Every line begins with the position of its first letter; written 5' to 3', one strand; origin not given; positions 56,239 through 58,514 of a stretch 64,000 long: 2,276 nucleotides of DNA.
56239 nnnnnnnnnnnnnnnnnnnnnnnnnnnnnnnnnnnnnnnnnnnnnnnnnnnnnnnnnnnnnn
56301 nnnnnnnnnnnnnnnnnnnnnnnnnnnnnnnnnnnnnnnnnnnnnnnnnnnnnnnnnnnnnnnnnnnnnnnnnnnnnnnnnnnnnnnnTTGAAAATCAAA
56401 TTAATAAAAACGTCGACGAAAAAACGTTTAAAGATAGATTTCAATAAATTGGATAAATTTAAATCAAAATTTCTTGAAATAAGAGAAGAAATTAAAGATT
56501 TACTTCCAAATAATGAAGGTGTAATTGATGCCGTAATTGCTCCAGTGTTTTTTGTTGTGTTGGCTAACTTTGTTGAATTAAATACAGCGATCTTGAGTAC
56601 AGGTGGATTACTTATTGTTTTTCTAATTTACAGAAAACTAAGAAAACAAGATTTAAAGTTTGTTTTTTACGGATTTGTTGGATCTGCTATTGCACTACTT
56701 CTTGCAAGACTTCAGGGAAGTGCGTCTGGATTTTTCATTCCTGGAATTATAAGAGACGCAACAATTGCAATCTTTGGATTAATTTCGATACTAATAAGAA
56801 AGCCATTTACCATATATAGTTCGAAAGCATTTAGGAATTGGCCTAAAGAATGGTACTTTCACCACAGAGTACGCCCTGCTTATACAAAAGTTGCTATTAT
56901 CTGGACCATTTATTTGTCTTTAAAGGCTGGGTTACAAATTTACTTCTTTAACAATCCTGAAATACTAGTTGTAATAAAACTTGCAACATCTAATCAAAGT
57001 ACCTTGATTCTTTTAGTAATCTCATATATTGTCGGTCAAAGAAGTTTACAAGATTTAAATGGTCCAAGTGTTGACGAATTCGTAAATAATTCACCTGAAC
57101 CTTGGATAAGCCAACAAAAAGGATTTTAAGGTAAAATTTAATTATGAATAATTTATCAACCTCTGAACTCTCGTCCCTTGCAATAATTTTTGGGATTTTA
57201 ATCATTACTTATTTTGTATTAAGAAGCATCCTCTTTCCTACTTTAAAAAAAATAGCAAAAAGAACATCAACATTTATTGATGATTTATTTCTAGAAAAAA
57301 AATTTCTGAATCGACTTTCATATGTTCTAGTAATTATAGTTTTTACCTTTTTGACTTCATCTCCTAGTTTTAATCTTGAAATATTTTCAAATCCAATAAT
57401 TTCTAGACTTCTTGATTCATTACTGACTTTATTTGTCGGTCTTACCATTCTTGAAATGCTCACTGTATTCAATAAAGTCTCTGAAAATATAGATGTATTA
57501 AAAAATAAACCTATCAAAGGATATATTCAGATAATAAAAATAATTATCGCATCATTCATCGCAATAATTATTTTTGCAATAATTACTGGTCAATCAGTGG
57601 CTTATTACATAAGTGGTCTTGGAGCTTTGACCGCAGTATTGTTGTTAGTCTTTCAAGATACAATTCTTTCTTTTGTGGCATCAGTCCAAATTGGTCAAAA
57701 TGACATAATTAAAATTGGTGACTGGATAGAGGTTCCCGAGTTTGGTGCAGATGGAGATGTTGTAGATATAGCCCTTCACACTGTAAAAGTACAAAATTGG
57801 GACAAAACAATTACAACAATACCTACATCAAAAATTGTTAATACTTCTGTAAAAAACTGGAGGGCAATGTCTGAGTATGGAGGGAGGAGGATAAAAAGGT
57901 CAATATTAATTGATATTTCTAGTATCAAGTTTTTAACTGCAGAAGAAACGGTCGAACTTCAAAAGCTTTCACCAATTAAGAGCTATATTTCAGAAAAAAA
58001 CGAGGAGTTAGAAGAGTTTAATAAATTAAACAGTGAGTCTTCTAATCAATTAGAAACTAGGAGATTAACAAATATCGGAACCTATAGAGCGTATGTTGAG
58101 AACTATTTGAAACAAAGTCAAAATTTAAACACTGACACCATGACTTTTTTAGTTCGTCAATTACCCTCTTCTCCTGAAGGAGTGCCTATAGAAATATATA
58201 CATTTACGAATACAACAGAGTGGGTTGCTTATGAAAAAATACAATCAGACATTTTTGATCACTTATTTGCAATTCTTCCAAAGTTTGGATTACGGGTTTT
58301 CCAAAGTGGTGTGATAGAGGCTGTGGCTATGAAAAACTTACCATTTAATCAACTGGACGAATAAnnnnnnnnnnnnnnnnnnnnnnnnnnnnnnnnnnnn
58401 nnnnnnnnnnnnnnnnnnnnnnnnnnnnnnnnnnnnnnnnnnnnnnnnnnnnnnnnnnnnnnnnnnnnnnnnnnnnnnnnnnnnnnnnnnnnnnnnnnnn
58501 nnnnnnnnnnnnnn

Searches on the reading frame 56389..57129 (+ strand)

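Call 18: search_protein_families(library=pfam, proteins=[window:56389-57129:+], max_evalue=0.00001)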
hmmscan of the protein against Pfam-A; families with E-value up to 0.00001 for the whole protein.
window:56389-57129:+ (246 aa): 1 family
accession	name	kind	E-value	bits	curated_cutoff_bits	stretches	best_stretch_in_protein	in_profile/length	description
PF11361.13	DUF3159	-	6.6e-25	88.5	34.2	1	43-218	5-183/188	Protein of unknown function (DUF3159)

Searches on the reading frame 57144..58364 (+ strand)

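Call 18: search_protein_families(library=pfam, proteins=[window:57144-58364:+], max_evalue=0.00001)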
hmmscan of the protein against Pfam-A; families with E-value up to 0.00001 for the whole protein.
window:57144-58364:+ (406 aa): 1 family
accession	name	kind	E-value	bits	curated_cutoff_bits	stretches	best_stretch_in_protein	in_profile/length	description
PF00924.24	MS_channel_2nd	-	7.6e-17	61.6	20.2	1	172-240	1-67/68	Mechanosensitive ion channel, beta-domain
